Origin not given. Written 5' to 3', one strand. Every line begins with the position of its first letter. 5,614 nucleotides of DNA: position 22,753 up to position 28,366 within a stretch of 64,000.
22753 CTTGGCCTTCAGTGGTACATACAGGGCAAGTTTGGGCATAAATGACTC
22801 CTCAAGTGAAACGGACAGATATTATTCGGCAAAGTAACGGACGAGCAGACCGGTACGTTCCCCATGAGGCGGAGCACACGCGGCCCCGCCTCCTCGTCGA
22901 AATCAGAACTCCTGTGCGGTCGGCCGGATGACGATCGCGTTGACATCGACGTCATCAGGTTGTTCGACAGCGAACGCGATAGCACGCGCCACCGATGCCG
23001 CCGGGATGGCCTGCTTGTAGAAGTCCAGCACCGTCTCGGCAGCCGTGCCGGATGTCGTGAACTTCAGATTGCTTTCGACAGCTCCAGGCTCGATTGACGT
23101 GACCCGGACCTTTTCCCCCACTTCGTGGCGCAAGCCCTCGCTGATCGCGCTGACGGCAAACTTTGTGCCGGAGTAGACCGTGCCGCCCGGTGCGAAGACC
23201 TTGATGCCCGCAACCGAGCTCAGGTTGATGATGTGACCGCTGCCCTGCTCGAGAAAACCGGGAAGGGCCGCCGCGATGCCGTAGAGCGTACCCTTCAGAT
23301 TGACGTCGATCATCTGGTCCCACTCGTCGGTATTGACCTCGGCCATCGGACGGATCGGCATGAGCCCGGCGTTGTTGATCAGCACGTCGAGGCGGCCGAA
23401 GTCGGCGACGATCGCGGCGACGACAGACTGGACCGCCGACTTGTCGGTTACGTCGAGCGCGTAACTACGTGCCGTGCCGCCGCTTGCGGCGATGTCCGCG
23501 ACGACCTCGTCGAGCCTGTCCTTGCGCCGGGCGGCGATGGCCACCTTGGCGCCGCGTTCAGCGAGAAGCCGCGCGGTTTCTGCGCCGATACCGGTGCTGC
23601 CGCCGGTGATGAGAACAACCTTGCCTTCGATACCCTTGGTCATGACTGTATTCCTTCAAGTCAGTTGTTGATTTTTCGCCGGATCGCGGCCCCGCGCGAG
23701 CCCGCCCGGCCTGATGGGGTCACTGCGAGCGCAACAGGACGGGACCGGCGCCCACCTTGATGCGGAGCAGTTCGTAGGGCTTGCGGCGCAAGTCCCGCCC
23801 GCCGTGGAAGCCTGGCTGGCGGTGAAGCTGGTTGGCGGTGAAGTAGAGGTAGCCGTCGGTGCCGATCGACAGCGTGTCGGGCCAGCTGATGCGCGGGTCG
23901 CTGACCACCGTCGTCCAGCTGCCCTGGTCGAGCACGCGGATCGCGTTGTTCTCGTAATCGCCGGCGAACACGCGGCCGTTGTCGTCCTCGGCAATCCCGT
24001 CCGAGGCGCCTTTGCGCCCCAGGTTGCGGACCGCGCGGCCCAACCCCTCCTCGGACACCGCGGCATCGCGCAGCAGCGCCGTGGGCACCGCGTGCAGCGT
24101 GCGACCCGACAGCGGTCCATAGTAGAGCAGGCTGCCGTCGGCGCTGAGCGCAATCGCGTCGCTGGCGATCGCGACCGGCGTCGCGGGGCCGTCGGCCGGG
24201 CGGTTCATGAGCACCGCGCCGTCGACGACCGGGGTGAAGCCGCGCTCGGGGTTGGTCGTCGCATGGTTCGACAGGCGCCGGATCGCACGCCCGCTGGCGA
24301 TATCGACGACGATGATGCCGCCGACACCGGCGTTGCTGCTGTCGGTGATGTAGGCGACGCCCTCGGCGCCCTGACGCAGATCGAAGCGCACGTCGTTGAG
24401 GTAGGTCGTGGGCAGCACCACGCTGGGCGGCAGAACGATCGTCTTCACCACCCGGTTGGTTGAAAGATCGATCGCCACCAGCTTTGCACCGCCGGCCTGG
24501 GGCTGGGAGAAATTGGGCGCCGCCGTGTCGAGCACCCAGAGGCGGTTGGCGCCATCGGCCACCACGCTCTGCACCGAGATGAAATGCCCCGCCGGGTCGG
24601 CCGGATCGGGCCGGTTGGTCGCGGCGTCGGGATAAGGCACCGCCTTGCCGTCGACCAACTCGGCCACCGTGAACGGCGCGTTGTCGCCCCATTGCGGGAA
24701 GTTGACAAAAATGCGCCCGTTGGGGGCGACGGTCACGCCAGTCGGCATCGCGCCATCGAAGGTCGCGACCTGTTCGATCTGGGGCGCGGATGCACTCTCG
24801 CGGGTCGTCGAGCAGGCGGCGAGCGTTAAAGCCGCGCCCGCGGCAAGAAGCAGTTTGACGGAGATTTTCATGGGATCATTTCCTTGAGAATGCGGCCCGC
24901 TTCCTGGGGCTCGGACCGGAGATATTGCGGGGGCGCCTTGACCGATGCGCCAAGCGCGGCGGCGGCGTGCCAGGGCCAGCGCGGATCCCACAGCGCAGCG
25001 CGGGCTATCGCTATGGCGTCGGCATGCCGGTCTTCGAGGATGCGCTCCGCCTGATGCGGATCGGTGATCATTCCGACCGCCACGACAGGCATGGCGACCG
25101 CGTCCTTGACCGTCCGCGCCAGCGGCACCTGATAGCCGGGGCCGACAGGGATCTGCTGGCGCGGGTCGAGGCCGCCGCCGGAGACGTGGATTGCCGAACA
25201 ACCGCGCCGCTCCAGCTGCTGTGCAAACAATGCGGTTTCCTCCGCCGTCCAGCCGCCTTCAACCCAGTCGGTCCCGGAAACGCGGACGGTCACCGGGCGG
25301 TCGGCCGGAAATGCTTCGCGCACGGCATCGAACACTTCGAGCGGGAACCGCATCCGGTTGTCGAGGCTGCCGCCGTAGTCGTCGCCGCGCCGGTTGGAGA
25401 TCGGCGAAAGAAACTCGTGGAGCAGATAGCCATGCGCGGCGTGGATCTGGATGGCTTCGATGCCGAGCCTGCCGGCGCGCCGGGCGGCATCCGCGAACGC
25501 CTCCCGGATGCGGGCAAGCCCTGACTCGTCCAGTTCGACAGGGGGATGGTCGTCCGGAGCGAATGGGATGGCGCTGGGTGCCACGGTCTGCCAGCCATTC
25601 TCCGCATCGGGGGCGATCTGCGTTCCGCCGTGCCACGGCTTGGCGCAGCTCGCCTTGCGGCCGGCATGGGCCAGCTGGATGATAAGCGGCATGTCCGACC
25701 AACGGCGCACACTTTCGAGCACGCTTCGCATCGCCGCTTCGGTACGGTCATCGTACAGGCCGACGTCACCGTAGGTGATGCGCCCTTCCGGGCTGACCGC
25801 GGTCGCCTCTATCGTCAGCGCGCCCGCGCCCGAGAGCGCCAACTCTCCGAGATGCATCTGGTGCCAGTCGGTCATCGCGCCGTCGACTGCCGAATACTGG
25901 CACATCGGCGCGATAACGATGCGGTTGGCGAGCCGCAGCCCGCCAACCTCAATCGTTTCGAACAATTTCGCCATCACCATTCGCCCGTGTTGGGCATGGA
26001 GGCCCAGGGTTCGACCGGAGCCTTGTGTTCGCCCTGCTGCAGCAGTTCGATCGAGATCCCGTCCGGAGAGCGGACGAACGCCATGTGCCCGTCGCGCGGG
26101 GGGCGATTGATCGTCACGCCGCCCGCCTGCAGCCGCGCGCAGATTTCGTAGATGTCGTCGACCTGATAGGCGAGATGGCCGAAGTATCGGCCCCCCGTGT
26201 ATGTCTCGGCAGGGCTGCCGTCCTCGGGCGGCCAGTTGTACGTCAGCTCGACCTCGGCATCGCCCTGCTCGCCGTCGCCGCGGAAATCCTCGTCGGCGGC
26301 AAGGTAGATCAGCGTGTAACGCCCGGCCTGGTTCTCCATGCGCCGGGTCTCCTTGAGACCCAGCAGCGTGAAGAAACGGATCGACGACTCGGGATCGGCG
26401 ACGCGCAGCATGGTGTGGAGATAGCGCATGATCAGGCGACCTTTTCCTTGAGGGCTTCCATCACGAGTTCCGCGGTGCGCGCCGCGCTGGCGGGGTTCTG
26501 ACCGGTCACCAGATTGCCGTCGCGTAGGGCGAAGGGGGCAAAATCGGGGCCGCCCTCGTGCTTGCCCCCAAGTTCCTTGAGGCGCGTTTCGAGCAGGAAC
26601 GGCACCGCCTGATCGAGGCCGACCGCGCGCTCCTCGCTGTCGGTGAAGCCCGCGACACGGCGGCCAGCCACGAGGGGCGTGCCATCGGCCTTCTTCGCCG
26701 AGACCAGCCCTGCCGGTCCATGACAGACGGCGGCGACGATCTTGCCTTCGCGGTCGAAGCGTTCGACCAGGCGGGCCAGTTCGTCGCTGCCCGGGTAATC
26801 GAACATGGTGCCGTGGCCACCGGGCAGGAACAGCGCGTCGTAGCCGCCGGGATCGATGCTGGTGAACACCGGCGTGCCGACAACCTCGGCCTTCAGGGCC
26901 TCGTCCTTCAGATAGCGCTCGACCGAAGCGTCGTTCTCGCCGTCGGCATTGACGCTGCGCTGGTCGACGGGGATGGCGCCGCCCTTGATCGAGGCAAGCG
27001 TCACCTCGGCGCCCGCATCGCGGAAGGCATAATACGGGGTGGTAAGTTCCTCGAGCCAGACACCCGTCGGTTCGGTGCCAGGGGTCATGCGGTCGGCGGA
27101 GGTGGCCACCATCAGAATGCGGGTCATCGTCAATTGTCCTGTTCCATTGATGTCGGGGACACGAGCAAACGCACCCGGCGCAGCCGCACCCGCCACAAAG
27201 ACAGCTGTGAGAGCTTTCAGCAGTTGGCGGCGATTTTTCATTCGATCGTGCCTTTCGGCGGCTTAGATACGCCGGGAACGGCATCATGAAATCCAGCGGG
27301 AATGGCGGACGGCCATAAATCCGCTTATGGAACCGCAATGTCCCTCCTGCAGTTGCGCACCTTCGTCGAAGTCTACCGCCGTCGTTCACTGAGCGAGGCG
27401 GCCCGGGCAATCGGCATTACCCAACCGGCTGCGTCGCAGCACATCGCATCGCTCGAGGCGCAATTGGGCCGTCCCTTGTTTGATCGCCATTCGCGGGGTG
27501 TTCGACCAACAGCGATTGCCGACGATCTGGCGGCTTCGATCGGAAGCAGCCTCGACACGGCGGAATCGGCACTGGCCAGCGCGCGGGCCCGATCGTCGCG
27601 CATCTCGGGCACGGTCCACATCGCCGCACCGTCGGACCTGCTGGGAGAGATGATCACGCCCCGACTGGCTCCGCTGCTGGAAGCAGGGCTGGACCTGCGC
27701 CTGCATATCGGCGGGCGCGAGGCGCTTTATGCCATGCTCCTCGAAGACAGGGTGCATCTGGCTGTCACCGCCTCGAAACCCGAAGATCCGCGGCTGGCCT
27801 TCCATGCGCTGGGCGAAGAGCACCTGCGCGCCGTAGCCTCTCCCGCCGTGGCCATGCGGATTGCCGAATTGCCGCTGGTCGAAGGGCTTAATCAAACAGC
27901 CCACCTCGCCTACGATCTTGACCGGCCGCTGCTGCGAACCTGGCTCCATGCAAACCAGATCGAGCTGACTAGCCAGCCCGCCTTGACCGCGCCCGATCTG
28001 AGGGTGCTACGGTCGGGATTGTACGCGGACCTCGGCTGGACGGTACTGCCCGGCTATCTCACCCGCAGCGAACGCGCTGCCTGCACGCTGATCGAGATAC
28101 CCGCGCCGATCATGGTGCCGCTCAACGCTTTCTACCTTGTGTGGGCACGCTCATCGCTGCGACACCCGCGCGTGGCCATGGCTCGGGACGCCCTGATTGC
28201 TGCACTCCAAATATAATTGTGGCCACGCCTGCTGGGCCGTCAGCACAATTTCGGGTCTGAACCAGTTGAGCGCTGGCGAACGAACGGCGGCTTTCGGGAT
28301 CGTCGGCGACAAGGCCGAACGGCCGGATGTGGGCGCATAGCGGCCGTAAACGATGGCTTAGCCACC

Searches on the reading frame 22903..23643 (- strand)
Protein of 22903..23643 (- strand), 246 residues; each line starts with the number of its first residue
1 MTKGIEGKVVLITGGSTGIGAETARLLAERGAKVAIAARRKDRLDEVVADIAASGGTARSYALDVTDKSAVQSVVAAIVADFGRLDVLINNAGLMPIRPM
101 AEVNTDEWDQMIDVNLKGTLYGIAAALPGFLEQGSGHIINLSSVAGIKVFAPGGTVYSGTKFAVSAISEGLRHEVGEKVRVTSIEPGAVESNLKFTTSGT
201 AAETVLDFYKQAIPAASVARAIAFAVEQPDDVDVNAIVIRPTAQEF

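Call 40: search_protein_families(library=pfam, proteins=[window:22903-23643:-], max_evalue=0.00001)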
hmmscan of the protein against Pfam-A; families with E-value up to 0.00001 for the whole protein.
window:22903-23643:- (246 aa): 4 families
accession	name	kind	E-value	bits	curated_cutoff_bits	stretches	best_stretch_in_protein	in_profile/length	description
PF00106.31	adh_short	-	1.1e-56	191.8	26.6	1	8-194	1-187/195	short chain dehydrogenase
PF13561.12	adh_short_C2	-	3e-41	142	27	1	17-219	6-204/236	Enoyl-(Acyl carrier protein) reductase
PF08659.16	KR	-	5.4e-18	66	22.6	1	10-188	3-177/180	KR domain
PF23441.1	SDR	-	1.2e-08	35.1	27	1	8-203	8-208/258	SDR-like rossmann domain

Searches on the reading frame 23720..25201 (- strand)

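Call 40: search_protein_families(library=pfam, proteins=[window:23720-25201:-], max_evalue=0.00001)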
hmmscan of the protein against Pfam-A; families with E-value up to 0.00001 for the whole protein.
window:23720-25201:- (493 aa): 1 family
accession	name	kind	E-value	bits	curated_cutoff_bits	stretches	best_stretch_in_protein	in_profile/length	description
PF03022.22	MRJP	-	9.9e-34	117.4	19.8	1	208-462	1-260/288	Major royal jelly protein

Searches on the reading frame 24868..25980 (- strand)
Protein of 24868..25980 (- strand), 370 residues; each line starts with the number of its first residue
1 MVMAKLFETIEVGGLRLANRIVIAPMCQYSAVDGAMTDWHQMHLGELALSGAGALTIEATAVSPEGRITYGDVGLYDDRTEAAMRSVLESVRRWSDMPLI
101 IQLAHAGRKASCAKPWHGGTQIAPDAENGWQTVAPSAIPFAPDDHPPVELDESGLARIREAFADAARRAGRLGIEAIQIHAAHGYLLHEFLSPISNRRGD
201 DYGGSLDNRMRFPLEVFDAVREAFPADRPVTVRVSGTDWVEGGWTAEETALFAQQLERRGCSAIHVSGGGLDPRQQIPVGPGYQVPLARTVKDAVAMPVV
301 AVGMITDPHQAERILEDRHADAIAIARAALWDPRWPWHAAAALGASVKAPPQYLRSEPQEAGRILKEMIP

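Call 40: search_protein_families(library=pfam, proteins=[window:24868-25980:-], max_evalue=0.00001)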
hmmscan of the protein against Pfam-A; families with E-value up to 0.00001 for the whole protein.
window:24868-25980:- (370 aa): 2 families
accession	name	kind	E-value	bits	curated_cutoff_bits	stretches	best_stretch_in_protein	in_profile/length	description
PF00724.26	Oxidored_FMN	-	4e-59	201.1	27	1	5-340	1-336/342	NADH:flavin oxidoreductase / NADH oxidase family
PF01207.24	Dus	-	5.3e-09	36.1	20.4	1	200-335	97-223/311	Dihydrouridine synthase (Dus)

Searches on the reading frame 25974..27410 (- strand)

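Call 40: search_protein_families(library=pfam, proteins=[window:25974-27410:-], max_evalue=0.00001)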
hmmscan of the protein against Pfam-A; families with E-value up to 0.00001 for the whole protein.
window:25974-27410:- (478 aa): 2 families
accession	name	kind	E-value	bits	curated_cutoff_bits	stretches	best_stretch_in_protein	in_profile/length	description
PF00903.31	Glyoxalase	-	1.3e-15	58.3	20.6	1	331-456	3-121/121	Glyoxalase/Bleomycin resistance protein/Dioxygenase superfamily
PF13669.12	Glyoxalase_4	-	1.9e-07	31.8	27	1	332-441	2-101/109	Glyoxalase/Bleomycin resistance protein/Dioxygenase superfamily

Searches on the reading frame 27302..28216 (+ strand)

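Call 41: search_protein_families(library=pfam, proteins=[window:27302-28216:+], max_evalue=0.00001)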
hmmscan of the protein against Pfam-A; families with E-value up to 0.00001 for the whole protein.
window:27302-28216:+ (304 aa): 2 families
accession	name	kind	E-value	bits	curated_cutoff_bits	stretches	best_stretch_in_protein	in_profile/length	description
PF00126.33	HTH_1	-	1e-21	77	26.6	1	17-71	3-57/60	Bacterial regulatory helix-turn-helix protein, lysR family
PF03466.25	LysR_substrate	-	8.2e-21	74.8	28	1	101-301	4-207/209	LysR substrate binding domain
